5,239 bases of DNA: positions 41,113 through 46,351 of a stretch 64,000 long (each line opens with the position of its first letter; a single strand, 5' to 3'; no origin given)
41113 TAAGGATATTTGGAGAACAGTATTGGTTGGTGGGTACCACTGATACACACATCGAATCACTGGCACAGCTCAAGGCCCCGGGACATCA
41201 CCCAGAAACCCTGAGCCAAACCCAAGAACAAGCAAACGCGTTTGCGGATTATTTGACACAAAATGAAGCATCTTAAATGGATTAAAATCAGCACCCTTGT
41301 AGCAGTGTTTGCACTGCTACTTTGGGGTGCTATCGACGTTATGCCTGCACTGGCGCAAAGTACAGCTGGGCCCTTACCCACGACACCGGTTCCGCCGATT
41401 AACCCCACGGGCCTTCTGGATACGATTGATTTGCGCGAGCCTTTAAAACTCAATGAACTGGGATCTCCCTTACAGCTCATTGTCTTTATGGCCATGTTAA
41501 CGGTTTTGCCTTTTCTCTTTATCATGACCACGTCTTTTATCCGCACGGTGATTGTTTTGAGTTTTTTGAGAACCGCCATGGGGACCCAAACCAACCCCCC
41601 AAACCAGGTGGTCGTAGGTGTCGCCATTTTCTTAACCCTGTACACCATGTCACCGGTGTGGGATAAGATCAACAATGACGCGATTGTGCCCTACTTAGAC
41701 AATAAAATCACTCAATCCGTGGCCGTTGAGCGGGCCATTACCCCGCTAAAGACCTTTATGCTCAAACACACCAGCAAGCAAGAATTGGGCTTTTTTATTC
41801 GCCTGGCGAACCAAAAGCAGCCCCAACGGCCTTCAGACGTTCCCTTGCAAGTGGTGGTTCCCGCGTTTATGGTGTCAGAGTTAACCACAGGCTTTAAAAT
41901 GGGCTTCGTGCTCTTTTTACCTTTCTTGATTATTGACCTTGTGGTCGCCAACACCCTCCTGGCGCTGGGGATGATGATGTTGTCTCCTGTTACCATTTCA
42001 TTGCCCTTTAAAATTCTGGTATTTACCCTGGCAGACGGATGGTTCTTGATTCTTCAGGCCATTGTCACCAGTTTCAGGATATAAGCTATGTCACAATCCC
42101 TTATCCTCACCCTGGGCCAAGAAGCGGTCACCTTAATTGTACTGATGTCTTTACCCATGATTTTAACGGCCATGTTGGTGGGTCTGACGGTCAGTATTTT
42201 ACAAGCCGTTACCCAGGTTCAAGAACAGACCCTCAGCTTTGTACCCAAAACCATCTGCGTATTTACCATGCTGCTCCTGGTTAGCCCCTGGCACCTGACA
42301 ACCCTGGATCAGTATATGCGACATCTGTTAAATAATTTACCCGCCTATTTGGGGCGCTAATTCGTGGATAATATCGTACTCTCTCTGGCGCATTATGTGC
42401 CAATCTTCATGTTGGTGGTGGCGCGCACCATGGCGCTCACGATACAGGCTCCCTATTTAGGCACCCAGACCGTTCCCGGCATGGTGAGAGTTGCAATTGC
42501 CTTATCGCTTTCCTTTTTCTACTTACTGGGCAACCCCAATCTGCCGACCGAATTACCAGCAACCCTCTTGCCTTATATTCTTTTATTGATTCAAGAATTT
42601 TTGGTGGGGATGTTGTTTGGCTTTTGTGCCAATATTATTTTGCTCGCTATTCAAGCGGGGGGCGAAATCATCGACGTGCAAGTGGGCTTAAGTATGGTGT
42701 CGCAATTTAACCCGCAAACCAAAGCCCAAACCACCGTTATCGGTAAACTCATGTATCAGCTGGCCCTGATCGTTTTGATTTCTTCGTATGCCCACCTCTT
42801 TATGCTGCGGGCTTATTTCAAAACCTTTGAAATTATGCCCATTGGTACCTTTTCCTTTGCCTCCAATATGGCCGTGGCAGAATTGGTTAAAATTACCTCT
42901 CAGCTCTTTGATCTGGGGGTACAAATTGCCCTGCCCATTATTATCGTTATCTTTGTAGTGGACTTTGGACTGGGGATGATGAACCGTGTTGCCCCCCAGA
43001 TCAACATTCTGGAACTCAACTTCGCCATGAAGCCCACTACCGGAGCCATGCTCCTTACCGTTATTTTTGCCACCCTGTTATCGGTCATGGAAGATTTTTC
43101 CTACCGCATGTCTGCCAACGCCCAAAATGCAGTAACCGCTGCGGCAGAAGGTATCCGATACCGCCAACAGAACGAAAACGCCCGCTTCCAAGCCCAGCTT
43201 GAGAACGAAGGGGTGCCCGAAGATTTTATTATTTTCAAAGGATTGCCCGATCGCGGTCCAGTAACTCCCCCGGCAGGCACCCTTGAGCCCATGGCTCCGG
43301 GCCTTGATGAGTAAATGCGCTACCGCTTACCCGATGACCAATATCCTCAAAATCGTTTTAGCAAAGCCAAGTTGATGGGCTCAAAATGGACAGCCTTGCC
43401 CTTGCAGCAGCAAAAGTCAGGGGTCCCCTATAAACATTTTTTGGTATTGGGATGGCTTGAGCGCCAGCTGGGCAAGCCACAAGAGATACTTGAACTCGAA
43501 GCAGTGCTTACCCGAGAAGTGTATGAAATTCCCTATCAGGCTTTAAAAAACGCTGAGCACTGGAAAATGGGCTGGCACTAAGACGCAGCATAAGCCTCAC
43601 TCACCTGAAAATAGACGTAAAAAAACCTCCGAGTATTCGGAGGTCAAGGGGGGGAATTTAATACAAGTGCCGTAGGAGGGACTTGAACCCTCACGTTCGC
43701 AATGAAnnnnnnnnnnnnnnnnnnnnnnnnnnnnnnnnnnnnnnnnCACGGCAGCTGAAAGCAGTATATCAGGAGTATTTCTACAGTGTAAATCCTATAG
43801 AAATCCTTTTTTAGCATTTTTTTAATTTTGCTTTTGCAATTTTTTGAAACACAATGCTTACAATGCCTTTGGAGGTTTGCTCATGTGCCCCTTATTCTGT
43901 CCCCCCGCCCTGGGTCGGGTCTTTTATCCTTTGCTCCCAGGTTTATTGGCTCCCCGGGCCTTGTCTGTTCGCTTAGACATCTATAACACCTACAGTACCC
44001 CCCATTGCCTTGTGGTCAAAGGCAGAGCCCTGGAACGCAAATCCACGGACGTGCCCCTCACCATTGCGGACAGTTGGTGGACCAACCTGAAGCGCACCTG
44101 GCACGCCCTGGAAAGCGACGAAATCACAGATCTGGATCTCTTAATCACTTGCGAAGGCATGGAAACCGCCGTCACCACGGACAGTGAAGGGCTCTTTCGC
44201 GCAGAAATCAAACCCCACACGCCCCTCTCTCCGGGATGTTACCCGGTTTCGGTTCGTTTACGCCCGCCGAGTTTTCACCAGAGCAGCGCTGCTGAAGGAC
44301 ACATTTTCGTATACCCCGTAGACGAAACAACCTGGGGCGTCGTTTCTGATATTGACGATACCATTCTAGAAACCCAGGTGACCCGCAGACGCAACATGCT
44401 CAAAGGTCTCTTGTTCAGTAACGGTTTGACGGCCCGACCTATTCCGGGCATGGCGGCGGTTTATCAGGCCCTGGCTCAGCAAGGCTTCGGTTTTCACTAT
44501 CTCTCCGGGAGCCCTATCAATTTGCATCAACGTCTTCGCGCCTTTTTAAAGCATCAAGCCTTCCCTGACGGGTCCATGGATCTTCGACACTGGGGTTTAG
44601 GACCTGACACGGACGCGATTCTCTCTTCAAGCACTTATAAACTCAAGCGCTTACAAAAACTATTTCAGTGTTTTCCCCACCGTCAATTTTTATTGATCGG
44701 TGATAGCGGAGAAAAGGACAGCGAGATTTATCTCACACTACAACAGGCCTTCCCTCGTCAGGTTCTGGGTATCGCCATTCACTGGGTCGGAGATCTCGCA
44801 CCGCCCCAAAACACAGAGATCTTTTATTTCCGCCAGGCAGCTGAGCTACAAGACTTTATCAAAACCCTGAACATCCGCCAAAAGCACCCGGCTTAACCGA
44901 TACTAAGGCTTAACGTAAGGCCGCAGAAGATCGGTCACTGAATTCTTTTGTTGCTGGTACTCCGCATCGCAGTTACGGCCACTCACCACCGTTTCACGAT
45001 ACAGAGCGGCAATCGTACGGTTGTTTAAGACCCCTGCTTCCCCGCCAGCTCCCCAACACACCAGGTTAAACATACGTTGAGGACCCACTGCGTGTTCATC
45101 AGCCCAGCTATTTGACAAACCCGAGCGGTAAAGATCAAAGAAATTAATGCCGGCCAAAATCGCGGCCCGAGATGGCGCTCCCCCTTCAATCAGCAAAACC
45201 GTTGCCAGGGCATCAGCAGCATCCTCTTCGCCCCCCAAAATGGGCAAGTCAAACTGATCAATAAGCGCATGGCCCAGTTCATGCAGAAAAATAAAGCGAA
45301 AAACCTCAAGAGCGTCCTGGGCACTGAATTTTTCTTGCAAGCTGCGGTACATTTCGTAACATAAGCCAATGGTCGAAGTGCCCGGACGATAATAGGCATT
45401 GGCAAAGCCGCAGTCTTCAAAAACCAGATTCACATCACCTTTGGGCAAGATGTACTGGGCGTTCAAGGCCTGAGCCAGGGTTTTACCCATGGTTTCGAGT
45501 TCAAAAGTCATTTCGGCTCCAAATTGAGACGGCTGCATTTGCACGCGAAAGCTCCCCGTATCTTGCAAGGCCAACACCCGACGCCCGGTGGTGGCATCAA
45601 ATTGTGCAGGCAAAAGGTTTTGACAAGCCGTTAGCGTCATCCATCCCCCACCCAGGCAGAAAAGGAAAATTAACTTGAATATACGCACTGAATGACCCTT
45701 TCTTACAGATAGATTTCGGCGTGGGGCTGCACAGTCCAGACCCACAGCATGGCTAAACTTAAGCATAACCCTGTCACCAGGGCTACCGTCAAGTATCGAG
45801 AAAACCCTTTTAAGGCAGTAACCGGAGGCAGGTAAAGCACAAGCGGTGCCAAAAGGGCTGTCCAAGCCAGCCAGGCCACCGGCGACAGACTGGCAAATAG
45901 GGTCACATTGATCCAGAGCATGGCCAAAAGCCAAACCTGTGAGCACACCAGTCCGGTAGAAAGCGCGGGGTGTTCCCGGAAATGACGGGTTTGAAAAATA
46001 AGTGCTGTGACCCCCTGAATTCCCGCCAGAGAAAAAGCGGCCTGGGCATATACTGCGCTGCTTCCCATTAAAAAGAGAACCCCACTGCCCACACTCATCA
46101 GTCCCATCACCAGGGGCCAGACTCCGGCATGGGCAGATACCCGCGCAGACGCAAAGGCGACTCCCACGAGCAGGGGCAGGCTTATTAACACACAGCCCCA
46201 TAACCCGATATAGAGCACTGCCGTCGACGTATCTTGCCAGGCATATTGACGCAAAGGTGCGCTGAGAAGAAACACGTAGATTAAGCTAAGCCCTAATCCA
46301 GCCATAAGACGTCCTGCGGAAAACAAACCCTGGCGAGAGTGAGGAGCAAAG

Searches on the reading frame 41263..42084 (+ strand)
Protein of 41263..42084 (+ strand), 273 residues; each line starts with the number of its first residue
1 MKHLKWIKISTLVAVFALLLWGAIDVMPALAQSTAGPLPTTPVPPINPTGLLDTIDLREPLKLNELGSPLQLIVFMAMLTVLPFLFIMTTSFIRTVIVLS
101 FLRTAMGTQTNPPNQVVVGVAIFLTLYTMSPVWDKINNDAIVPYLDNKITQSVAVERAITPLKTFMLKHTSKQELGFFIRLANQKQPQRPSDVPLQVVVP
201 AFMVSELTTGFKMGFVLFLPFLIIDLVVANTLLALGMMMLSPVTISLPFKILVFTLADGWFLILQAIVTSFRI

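Call 25: search_protein_families(library=pfam, proteins=[window:41263-42084:+], max_evalue=0.00001)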
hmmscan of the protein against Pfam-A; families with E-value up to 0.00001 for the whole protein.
window:41263-42084:+ (273 aa): 1 family
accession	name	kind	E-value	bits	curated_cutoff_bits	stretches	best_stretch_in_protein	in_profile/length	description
PF00813.25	FliP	-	7.8e-74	248.2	26.9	1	76-266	2-190/191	FliP family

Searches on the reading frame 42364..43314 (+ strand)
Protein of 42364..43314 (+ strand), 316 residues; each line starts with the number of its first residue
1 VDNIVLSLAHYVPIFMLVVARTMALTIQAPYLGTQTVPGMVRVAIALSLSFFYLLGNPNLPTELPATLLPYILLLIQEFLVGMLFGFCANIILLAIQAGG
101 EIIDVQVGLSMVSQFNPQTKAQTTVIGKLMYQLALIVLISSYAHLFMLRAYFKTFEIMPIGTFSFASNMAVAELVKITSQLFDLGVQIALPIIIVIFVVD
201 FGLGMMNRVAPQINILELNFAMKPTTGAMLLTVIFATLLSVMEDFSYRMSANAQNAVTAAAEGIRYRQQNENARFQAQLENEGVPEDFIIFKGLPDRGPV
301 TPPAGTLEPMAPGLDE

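Call 25: search_protein_families(library=pfam, proteins=[window:42364-43314:+], max_evalue=0.00001)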
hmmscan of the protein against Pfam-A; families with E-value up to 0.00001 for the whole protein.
window:42364-43314:+ (316 aa): 1 family
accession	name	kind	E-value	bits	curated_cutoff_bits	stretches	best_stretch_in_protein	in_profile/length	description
PF01311.25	Bac_export_1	-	7.9e-57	192.9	27.8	1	13-245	2-226/230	Bacterial export proteins, family 1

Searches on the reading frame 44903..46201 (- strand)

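Call 25: search_protein_families(library=pfam, proteins=[window:44903-46201:-], max_evalue=0.00001)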
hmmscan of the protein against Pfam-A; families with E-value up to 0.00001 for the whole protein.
window:44903-46201:- (432 aa): 1 family
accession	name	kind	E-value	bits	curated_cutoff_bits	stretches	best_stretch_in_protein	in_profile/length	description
PF14247.12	DUF4344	-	1.7e-39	136.3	29.6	1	236-426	19-220/220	Putative metallopeptidase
